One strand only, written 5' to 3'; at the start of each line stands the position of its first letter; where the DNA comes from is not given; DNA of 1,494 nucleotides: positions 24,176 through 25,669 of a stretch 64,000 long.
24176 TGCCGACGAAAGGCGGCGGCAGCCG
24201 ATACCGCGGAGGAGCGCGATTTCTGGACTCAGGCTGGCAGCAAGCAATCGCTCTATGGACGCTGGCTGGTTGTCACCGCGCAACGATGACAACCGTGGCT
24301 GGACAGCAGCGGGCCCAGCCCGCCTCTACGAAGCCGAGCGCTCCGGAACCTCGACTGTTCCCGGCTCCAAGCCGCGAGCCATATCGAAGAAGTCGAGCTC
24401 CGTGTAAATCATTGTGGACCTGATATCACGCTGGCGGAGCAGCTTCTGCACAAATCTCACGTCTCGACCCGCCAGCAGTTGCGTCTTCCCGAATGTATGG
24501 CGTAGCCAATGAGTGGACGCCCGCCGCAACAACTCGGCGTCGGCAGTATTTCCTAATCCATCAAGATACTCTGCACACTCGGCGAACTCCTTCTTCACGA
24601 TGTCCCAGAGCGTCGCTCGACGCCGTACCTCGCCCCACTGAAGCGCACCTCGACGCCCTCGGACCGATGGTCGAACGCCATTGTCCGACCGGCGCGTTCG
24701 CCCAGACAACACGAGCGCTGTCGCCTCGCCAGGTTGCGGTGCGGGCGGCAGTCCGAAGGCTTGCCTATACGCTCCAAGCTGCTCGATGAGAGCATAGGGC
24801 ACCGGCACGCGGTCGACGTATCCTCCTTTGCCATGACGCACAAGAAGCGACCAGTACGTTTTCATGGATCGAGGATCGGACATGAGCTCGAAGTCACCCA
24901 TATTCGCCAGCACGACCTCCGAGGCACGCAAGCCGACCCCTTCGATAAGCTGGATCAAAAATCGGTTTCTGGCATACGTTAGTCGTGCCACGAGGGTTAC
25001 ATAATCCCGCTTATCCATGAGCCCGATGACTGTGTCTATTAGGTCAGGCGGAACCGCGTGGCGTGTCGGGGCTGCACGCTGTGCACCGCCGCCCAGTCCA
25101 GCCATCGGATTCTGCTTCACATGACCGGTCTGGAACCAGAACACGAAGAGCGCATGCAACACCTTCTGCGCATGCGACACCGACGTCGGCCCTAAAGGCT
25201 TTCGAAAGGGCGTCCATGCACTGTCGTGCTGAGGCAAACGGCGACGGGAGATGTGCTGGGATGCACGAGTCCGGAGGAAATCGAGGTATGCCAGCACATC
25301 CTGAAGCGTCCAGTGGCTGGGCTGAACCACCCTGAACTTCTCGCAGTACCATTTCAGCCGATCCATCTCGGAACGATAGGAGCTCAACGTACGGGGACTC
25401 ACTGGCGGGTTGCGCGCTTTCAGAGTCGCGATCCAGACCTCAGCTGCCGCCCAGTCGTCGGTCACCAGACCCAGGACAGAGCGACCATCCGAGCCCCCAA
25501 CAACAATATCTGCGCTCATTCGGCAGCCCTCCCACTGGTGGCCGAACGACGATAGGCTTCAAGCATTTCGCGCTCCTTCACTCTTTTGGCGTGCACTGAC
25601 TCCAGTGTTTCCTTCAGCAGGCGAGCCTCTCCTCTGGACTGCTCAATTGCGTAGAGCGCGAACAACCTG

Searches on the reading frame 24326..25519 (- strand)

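Call 27: search_protein_families(library=pfam, proteins=[window:24326-25519:-], max_evalue=0.001)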
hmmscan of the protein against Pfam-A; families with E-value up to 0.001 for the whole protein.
window:24326-25519:- (397 aa): 1 family
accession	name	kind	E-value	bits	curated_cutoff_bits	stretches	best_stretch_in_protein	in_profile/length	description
PF00589.27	Phage_integrase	-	7.6e-10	39.3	27.1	1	318-376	113-169/172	Phage integrase family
